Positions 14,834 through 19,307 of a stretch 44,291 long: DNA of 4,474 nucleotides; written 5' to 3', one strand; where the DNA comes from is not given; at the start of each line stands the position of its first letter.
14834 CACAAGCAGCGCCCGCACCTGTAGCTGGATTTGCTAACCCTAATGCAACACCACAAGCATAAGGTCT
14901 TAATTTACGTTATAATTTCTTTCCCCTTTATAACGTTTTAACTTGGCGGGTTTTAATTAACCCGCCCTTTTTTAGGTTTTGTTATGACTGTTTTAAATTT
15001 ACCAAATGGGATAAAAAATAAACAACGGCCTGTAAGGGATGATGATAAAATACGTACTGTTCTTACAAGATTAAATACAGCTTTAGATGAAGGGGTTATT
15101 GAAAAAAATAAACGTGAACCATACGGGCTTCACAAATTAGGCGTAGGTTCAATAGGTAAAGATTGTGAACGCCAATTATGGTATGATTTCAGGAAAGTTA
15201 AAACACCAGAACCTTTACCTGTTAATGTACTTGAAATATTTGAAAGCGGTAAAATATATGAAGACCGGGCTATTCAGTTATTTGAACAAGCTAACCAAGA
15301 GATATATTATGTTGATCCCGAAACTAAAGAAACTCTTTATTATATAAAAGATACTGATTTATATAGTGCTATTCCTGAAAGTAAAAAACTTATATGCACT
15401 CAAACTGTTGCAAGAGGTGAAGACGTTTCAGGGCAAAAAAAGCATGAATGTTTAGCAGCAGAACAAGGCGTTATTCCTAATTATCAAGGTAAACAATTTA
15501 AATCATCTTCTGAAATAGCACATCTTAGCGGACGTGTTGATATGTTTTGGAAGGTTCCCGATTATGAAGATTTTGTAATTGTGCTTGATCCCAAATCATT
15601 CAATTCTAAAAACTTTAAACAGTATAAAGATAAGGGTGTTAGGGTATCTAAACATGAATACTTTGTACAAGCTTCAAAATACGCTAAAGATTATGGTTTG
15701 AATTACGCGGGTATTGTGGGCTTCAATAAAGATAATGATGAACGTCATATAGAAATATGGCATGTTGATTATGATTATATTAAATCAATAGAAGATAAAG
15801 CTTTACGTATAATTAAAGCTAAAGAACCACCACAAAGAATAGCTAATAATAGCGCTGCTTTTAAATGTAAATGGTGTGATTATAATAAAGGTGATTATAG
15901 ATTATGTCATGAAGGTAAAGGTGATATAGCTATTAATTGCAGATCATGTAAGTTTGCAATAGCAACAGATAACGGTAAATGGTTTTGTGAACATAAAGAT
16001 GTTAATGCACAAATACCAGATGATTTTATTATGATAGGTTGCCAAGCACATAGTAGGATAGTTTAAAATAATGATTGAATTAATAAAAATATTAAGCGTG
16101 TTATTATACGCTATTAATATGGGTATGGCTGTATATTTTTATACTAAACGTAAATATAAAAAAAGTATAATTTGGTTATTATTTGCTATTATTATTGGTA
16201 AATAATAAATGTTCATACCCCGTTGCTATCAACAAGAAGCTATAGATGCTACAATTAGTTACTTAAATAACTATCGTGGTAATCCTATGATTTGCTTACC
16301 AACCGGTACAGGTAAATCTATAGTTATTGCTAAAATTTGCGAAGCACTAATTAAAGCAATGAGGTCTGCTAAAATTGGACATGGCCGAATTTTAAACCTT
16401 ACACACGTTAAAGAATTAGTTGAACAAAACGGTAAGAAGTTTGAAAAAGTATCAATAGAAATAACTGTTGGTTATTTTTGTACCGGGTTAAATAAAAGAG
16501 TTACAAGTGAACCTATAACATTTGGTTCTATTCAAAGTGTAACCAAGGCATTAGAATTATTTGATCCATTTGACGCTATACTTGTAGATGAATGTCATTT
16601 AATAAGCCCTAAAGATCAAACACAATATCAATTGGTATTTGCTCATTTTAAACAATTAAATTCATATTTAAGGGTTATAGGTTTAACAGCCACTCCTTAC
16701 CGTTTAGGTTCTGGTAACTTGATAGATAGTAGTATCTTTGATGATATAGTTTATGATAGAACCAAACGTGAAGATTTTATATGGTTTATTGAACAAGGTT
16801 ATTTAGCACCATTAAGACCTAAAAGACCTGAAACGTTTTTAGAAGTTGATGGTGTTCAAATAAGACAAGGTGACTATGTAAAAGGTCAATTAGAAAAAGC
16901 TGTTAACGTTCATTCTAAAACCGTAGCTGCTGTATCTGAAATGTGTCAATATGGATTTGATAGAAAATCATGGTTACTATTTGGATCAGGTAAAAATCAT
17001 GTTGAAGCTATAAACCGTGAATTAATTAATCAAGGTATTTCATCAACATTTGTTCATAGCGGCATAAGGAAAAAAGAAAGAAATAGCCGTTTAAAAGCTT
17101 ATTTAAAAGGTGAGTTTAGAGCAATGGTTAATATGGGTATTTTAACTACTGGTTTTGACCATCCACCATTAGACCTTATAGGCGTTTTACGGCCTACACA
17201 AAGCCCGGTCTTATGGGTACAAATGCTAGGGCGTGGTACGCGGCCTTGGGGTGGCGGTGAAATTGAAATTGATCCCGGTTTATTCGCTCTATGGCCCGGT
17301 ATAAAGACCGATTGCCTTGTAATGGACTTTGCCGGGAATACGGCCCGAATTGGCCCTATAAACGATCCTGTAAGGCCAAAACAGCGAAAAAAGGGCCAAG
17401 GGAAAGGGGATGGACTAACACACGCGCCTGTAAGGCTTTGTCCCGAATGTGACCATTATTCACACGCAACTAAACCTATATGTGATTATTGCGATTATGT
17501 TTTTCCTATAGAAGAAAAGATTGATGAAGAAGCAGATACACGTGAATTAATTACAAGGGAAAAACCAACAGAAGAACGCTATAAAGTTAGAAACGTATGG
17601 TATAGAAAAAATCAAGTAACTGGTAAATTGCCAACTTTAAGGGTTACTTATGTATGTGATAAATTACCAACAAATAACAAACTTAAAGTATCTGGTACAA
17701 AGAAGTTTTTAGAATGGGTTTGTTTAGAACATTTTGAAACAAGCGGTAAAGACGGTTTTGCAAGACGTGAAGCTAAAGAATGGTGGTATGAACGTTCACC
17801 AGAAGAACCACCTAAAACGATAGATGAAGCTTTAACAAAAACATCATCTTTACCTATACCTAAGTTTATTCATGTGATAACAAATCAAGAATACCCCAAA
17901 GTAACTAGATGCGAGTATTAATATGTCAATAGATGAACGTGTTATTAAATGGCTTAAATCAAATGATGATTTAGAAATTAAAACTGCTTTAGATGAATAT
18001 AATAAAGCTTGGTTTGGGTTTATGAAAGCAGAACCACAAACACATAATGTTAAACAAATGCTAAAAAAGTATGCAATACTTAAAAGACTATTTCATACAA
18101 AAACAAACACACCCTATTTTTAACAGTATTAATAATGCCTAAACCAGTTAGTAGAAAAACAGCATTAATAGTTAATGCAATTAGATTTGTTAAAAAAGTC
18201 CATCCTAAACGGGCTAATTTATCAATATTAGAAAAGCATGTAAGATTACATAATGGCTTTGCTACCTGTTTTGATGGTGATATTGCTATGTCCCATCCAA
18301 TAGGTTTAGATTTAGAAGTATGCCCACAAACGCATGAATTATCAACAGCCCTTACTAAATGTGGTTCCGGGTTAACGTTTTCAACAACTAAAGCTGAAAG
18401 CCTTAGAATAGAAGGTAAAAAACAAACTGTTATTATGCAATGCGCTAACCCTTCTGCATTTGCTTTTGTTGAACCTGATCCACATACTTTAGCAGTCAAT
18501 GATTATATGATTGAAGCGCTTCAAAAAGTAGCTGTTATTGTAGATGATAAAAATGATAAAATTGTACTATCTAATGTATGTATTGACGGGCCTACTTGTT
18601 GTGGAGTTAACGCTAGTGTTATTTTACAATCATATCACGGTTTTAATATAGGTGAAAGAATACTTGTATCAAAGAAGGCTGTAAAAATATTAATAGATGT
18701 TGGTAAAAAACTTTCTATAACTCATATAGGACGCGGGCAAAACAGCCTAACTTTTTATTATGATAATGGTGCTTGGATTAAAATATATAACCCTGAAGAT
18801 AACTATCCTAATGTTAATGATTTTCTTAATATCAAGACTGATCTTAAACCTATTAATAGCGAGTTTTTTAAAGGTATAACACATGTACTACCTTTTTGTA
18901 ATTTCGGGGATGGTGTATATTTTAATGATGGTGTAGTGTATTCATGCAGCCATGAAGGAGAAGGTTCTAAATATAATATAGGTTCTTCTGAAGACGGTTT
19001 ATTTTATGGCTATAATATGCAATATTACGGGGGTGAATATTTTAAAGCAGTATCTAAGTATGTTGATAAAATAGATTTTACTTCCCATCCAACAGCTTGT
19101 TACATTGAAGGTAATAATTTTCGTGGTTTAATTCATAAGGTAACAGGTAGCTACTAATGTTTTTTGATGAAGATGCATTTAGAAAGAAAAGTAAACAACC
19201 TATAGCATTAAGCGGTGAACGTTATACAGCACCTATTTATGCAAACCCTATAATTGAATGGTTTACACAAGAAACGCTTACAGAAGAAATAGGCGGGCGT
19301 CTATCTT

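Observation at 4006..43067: Dispersed ~20-bp quasi-palindromic motif (core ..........) in five copies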

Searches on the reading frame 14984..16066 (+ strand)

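Call 12: search_protein_families(library=phrogs, proteins=[window:14984-16066:+], max_evalue=0.001)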
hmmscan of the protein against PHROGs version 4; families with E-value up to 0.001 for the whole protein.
window:14984-16066:+ (360 aa): 1 family
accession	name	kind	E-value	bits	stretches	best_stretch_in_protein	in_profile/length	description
phrog_1990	-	DNA, RNA and nucleotide metabolism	6.2e-60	204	1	24-358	11-283/290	Cas4-domain exonuclease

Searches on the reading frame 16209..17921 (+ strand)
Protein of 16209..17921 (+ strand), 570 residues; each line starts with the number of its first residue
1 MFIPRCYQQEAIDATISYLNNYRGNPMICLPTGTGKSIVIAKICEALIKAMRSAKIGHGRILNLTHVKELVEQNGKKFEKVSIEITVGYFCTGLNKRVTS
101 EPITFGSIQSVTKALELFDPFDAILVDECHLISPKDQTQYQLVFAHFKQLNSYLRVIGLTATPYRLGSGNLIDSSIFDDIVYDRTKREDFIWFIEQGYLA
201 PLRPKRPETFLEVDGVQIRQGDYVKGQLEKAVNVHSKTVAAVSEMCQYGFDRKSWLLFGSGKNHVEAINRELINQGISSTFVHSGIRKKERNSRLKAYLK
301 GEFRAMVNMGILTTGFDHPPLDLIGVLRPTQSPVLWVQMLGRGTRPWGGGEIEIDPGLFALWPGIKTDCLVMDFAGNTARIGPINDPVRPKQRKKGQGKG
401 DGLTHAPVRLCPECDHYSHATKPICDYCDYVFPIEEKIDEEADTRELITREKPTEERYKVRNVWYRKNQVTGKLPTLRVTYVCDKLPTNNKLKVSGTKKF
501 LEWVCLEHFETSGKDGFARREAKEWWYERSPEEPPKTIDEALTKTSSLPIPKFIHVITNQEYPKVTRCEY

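Call 12: search_protein_families(library=phrogs, proteins=[window:16209-17921:+], max_evalue=0.001)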
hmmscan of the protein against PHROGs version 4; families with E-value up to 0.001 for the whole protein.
window:16209-17921:+ (570 aa): 6 families
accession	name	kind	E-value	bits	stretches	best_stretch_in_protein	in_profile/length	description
phrog_16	-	DNA, RNA and nucleotide metabolism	3.4e-90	304.6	1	1-514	270-720/986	DNA helicase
phrog_16694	-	unknown function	1.6e-18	67.1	1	3-225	274-507/1010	-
phrog_16259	-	DNA, RNA and nucleotide metabolism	3.1e-09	37.5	1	4-135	118-239/330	DNA helicase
phrog_2488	-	DNA, RNA and nucleotide metabolism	4.1e-06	26.8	1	5-91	20-108/579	DNA helicase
phrog_9690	-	DNA, RNA and nucleotide metabolism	1e-05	25.7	1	111-345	31-255/306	DNA helicase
phrog_62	-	DNA, RNA and nucleotide metabolism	3.5e-05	22.4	1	4-167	697-853/1881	DNA helicase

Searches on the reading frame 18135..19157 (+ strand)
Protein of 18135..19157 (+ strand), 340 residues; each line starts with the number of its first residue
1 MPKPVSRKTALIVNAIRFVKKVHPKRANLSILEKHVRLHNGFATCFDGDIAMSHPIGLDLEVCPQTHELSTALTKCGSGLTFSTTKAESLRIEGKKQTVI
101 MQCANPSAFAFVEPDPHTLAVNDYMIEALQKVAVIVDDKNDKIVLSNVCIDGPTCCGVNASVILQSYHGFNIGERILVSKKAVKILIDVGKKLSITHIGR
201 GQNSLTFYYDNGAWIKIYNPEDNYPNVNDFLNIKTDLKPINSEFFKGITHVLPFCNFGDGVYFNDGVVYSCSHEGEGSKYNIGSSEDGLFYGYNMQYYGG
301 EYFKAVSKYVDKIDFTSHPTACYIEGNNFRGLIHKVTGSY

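Call 12: search_protein_families(library=phrogs, proteins=[window:18135-19157:+], max_evalue=0.001)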
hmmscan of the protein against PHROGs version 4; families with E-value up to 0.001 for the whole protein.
window:18135-19157:+ (340 aa): 1 family
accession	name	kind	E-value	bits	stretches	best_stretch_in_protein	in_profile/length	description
phrog_947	-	DNA, RNA and nucleotide metabolism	3.1e-33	116.2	1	8-333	8-360/368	DNA polymerase processivity factor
